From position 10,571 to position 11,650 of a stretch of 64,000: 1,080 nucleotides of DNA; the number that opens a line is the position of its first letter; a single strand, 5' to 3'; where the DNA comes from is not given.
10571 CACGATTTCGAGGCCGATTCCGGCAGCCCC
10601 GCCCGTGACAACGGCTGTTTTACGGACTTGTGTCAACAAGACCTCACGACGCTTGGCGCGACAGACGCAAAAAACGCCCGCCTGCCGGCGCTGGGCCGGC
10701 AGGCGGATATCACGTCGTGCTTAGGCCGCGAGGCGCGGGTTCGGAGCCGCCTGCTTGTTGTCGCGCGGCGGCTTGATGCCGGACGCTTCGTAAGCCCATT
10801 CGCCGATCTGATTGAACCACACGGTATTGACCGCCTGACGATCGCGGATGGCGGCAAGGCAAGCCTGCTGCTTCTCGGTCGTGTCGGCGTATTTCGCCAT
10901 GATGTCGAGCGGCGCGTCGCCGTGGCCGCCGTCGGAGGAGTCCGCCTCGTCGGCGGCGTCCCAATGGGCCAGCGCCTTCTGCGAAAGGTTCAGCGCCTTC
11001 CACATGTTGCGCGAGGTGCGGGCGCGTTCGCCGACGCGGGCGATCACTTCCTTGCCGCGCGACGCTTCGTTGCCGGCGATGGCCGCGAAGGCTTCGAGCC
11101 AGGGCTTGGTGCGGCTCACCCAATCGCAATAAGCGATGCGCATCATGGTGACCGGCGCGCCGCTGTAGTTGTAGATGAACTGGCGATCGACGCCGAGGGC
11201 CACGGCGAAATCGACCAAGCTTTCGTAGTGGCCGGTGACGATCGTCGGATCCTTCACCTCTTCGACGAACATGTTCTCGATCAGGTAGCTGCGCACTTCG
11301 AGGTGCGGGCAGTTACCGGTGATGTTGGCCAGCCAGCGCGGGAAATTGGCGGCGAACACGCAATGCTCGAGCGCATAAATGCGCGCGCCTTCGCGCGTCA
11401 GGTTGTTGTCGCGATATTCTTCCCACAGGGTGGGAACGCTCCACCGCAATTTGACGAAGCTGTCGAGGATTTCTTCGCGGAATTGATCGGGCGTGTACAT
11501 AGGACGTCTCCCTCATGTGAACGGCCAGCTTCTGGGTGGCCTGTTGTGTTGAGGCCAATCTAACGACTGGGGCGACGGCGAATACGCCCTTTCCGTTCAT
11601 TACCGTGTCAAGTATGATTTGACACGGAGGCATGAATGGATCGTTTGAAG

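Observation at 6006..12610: LysR-controlled catabolic operon built from divergent enzymes: candidate new (hetero)aromatic degradation pathway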

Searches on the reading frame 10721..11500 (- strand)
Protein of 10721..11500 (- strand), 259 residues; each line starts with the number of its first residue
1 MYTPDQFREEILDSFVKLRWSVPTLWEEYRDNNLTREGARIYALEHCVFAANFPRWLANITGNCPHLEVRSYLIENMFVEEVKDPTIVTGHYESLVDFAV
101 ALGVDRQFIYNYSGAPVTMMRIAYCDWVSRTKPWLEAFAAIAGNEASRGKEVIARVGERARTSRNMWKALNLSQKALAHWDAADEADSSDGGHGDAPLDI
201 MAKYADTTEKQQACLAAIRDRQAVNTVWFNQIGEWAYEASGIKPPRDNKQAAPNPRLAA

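Call 3: search_protein_families(library=pfam, proteins=[window:10721-11500:-])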
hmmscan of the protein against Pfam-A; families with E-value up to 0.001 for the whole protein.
window:10721-11500:- (259 aa): 2 families
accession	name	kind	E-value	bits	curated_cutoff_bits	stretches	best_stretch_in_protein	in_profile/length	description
PF14518.11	Haem_oxygenas_2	-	3.1e-09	37.3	28.9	1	41-221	2-172/177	Iron-containing redox enzyme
PF03070.21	TENA_THI-4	-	3.2e-08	34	22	1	30-161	21-144/210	TENA/THI-4/PQQC family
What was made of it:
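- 10721..11500 (-): Heme-oxygenase-like (HDO/CADD/PqqC-fold) protein, probably a diiron oxidase, 259 aa; first gene after the divergent promoter. Pfam Haem_oxygenas_2 at 37 bits and TENA_THI-4 at 34 bits (call 3).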

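Call 4: search_protein_families(library=ncbifam, proteins=[window:10721-11500:-])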
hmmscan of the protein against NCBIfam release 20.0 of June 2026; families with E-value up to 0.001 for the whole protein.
window:10721-11500:- (259 aa): 2 families
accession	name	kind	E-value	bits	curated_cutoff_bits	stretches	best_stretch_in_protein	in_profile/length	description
TIGR04305.1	fol_rel_CADD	subfamily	1.7e-08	34.4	200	1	28-141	22-130/212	CADD family putative folate metabolism protein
TIGR02111.1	PQQ_syn_pqqC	equivalog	3.4e-05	23.4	240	1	30-247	29-234/239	pyrroloquinoline-quinone synthase PqqC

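Call 8: search_solved_structures(query=window:10721-11500:-, max_evalue=0.1, show_alignments=2)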
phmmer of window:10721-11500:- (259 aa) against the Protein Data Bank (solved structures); distinct sequences matched with E-value up to 0.1: 4.
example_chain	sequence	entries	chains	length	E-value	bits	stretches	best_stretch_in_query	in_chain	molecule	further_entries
4lqx_A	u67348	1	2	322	1.3e-07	34.8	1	40-220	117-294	TENA/THI-4 domain-containing protein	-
1rcw_A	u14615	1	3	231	2.7e-05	27.1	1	24-123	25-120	CT610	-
8va9_A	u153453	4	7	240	3e-05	27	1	24-123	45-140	4-aminobenzoate synthase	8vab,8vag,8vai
9pj4_A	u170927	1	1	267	0.00082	22.3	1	29-228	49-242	4-aminobenzoate synthase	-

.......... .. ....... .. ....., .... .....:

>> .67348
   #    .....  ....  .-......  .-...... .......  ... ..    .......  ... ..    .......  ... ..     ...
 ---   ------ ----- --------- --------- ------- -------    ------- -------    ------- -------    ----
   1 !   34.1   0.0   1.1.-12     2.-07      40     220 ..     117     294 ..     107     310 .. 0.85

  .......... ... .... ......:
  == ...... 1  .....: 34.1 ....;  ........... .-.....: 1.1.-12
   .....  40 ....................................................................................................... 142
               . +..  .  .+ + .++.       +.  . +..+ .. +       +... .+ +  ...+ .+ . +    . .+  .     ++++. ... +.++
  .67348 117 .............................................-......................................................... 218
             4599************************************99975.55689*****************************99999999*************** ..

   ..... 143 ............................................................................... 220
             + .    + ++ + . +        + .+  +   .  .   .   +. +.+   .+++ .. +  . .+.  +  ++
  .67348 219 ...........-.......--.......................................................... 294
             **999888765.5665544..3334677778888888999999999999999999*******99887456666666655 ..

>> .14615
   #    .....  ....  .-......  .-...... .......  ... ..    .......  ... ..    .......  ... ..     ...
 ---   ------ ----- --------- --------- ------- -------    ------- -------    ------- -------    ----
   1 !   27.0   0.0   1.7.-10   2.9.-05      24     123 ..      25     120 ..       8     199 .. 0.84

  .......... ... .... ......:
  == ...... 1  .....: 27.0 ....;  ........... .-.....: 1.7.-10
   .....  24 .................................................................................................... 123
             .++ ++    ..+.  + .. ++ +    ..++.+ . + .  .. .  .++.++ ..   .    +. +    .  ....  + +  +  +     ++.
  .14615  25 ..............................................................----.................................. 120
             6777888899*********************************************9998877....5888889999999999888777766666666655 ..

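Call 29: find_homologous_proteins(query=window:10721-11500:-)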
Query window:10721-11500:- (259 aa): 219 proteins with E <= 0.001 among 796 candidates; the best 120 are listed.
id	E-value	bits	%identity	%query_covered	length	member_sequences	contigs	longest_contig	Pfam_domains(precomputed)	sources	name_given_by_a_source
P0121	2.0e-159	547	88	100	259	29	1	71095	PF03070.22,PF14518.12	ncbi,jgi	ncbi:MAG TPA: iron-containing redox enzyme family protein [Alphaproteobacteria bacterium]|jgi:pyrrol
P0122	8.1e-144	496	80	100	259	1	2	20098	PF03070.22,PF14518.12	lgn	-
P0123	1.0e-143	496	82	100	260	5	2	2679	PF03070.22,PF14518.12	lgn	-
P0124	1.7e-141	488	78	100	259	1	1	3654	PF03070.22,PF14518.12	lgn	-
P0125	5.1e-129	447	73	99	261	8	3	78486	PF03070.22,PF14518.12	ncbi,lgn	-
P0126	7.9e-129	447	73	99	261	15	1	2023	PF03070.22,PF14518.12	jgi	jgi:pyrroloquinoline quinone (PQQ) biosynthesis protein C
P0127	8.0e-129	447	74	99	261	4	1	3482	PF03070.22,PF14518.12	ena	-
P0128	1.0e-128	446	72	99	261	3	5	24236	PF03070.22,PF14518.12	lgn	-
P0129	7.1e-127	440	72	99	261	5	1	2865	PF14518.12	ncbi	-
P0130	8.2e-127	440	73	100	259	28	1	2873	PF03070.22,PF14518.12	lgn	-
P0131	5.1e-126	438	72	99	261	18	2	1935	PF03070.22,PF14518.12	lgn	-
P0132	9.0e-126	437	71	99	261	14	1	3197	PF03070.22,PF14518.12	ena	-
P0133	2.9e-125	435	71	98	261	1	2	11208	PF03070.22,PF14518.12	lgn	-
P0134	5.8e-125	434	73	97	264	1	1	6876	PF03070.22,PF14518.12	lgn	-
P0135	3.8e-124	432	70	99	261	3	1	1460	PF03070.22,PF14518.12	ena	-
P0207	3.1e-80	288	52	95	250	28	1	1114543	PF03070.22,PF14518.12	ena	-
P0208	2.2e-79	285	56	91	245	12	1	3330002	PF14518.12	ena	-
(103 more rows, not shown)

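Call 38: predict_structure(alignment_id=A2)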
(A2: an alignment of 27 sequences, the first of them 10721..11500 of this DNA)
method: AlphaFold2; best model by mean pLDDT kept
length: 259 residues; sequences in the alignment: 27
mean_pLDDT: 91.4   pTM: 0.88
mean pLDDT of the five models: 91.4, 89.7, 88.5, 88.0, 88.0
residues with pLDDT >= 90: 196; 70-90: 46; 50-70: 17; < 50: 0
segments of 3 or more residues with pLDDT < 50: none
pLDDT, mean of each block of 10 residues (from residue 1): 97 96 94 96 95 94 96 85 67 92 96 95 97 98 91 92 92 91 82 86 98 98 95 96 82 72
secondary structure, 60 per line:
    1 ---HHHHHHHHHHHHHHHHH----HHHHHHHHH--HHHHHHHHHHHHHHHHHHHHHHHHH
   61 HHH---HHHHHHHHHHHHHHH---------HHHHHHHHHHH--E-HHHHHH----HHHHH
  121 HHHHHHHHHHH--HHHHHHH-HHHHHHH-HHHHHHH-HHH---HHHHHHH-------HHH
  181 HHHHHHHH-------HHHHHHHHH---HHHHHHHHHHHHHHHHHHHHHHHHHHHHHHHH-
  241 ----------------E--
elements in order: H4-20 H25-33 H36-63 H67-81 H91-101 H106-111 H116-131 H134-140 H142-148 H150-156 H164-170 H178-188 H196-204 H208-239
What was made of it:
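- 10721..11500 (-): AlphaFold model pLDDT 91.4 (call 38).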

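Call 40: find_encoding_contigs(protein=P0208, flank=8000, max_places=1)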
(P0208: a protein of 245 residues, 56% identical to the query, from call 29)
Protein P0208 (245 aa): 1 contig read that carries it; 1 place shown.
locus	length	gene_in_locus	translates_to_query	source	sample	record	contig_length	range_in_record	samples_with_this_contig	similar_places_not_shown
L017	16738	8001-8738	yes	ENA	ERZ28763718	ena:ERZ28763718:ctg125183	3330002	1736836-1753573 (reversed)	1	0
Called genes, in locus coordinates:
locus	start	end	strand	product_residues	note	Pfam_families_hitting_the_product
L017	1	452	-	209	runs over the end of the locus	-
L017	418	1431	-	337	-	-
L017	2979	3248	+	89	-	-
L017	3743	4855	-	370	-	PF02423:OCD_Mu_crystall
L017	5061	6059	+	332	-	PF01297:ZnuA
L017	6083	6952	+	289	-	PF00005:ABC_tran, PF02463:SMC_N (weak), PF13304:AAA_21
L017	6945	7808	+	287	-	PF00950:ABC-3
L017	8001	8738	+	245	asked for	PF14518:Haem_oxygenas_2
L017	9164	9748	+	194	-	-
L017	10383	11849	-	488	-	PF00682:HMGL-like, PF02436:PYC_OADA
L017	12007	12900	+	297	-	PF02129:Peptidase_S15 (faint), PF20434:BD-FAE, PF07859:Abhydrolase_3, PF00326:Peptidase_S9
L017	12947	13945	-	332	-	PF07883:Cupin_2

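Call 41: find_encoding_contigs(protein=P0207, flank=8000, max_places=1)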
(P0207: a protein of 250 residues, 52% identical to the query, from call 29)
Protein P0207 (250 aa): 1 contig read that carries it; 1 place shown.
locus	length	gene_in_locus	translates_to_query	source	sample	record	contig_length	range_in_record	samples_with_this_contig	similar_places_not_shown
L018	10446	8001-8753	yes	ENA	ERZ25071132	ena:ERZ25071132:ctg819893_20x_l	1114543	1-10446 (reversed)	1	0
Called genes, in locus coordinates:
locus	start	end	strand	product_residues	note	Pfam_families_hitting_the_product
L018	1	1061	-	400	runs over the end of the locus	PF13416:SBP_bac_8 (faint)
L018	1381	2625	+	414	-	PF00355:Rieske, PF19301:LigXa_C (weak)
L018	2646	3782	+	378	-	PF00190:Cupin_1 (faint), PF07883:Cupin_2 (faint)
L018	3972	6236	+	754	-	PF01293:PEPCK_ATP (faint)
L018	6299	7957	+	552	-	PF02776:TPP_enzyme_N, PF00205:TPP_enzyme_M, PF02775:TPP_enzyme_C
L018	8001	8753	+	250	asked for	PF03070:TENA_THI-4 (weak), PF14518:Haem_oxygenas_2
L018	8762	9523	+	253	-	PF00106:adh_short, PF08659:KR, PF23441:SDR, PF13561:adh_short_C2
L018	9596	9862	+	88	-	PF02583:Trns_repr_metal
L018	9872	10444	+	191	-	?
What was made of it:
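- HDO-SDR pair at 52%/59% identity next to a Rieske/LigXa_C protein, a cupin and a TPP enzyme (call 41).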

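Call 42: fold_search(model_id=the predicted structure, library=pdb)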
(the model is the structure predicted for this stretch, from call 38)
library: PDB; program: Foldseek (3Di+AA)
matches with E <= 10: 457; with E <= 0.001: 42
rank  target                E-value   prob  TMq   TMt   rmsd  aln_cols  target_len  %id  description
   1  4lqx_A                5.4e-07  1.00  0.73  0.63   3.4       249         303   21  Crystal structure of a TENA/THI-4 domain-containing protein (SSO2700) from Sulfolobus solfataricus P2 at 2.34 A resolu (released 2013-09-04)
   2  5vrc_D                5.9e-07  1.00  0.63  0.73   5.5       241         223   17  Crystal structure for Methylobacterium extorquens PqqC (truncation of natural CD fusion) (released 2018-05-16)
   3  4lqx_B                7.8e-07  1.00  0.72  0.62   3.4       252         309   20  Crystal structure of a TENA/THI-4 domain-containing protein (SSO2700) from Sulfolobus solfataricus P2 at 2.34 A resolu (released 2013-09-04)
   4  5vrc_A                1.4e-06  1.00  0.67  0.75   5.4       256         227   19  Crystal structure for Methylobacterium extorquens PqqC (truncation of natural CD fusion) (released 2018-05-16)
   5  8vag_A                1.7e-06  1.00  0.68  0.81   4.0       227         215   19  Crystal structure of MnII/MnII CtCADD from Chlamydia trachomatis (released 2024-11-06)
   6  5vrc_B                1.7e-06  1.00  0.69  0.77   4.4       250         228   18  Crystal structure for Methylobacterium extorquens PqqC (truncation of natural CD fusion) (released 2018-05-16)
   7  8va9_A                1.9e-06  1.00  0.69  0.82   3.9       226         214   18  Crystal structure of FeII/MnII CtCADD from Chlamydia trachomatis (released 2024-11-06)
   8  1rcw_B                2.1e-06  1.00  0.65  0.77   4.4       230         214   18  Crystal structure of CT610 from Chlamydia trachomatis (released 2004-05-04)
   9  1rcw_A                2.5e-06  1.00  0.67  0.80   4.3       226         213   19  Crystal structure of CT610 from Chlamydia trachomatis (released 2004-05-04)
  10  5vrc_C                2.8e-06  1.00  0.66  0.75   5.2       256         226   18  Crystal structure for Methylobacterium extorquens PqqC (truncation of natural CD fusion) (released 2018-05-16)
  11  3hlx_A                4.0e-06  1.00  0.68  0.70   5.1       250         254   15  Crystal Structure of PqqC Active Site Mutant Y175F in Complex with PQQ (released 2010-05-12)
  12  1otw_A                4.4e-06  1.00  0.68  0.69   5.0       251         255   16  Crystal structure of PqqC in complex with PQQ and a putative H2O2 (released 2004-05-11)
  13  1otv_A                4.8e-06  1.00  0.70  0.71   5.0       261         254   14  PqqC, Pyrroloquinolinquinone Synthase C (released 2004-05-11)
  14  3hnh                  5.8e-06  1.00  0.68  0.74   4.8       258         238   16  Crystal Structure of PqqC Active Site Mutant Y175S,R179S in complex with a reaction intermediate (released 2010-05-12)
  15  5vrd_D                6.0e-06  1.00  0.62  0.75   6.1       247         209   17  Crystal structure for Methylobacterium extorquens PqqCD (natural fusion) (released 2018-05-16)
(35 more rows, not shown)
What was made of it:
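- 10721..11500 (-): Foldseek finds SSO2700, PqqC, CtCADD, BesC and UndA (call 42).
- On Heme-oxygenase-like diiron oxidase/oxygenase (HDO): The model (pLDDT 91.4, call 38) matches SSO2700, PqqC, CtCADD, BesC and UndA at TM 0.6-0.8 (call 42).
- PqqC, CADD and TenA relatives make or salvage cofactors (calls 8, 42).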

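Call 43: search_solved_structures(query=A2, max_evalue=0.01, show_alignments=5)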
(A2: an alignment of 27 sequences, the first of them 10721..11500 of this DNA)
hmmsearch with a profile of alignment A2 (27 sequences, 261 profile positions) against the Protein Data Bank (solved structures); distinct sequences matched with E-value up to 0.01: 5.
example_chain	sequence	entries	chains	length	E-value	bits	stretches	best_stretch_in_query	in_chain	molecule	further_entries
4lqx_A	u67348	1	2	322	2e-13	53.5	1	43-216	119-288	TENA/THI-4 domain-containing protein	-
1rcw_A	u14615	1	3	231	4.3e-08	36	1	6-126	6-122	CT610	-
8va9_A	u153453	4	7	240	5e-08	35.8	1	6-126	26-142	4-aminobenzoate synthase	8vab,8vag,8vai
9pj4_A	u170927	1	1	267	0.00016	24.3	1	3-233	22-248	4-aminobenzoate synthase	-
5vrc_A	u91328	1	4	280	0.0043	19.6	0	9-233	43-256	Bifunctional coenzyme PQQ synthesis protein C/D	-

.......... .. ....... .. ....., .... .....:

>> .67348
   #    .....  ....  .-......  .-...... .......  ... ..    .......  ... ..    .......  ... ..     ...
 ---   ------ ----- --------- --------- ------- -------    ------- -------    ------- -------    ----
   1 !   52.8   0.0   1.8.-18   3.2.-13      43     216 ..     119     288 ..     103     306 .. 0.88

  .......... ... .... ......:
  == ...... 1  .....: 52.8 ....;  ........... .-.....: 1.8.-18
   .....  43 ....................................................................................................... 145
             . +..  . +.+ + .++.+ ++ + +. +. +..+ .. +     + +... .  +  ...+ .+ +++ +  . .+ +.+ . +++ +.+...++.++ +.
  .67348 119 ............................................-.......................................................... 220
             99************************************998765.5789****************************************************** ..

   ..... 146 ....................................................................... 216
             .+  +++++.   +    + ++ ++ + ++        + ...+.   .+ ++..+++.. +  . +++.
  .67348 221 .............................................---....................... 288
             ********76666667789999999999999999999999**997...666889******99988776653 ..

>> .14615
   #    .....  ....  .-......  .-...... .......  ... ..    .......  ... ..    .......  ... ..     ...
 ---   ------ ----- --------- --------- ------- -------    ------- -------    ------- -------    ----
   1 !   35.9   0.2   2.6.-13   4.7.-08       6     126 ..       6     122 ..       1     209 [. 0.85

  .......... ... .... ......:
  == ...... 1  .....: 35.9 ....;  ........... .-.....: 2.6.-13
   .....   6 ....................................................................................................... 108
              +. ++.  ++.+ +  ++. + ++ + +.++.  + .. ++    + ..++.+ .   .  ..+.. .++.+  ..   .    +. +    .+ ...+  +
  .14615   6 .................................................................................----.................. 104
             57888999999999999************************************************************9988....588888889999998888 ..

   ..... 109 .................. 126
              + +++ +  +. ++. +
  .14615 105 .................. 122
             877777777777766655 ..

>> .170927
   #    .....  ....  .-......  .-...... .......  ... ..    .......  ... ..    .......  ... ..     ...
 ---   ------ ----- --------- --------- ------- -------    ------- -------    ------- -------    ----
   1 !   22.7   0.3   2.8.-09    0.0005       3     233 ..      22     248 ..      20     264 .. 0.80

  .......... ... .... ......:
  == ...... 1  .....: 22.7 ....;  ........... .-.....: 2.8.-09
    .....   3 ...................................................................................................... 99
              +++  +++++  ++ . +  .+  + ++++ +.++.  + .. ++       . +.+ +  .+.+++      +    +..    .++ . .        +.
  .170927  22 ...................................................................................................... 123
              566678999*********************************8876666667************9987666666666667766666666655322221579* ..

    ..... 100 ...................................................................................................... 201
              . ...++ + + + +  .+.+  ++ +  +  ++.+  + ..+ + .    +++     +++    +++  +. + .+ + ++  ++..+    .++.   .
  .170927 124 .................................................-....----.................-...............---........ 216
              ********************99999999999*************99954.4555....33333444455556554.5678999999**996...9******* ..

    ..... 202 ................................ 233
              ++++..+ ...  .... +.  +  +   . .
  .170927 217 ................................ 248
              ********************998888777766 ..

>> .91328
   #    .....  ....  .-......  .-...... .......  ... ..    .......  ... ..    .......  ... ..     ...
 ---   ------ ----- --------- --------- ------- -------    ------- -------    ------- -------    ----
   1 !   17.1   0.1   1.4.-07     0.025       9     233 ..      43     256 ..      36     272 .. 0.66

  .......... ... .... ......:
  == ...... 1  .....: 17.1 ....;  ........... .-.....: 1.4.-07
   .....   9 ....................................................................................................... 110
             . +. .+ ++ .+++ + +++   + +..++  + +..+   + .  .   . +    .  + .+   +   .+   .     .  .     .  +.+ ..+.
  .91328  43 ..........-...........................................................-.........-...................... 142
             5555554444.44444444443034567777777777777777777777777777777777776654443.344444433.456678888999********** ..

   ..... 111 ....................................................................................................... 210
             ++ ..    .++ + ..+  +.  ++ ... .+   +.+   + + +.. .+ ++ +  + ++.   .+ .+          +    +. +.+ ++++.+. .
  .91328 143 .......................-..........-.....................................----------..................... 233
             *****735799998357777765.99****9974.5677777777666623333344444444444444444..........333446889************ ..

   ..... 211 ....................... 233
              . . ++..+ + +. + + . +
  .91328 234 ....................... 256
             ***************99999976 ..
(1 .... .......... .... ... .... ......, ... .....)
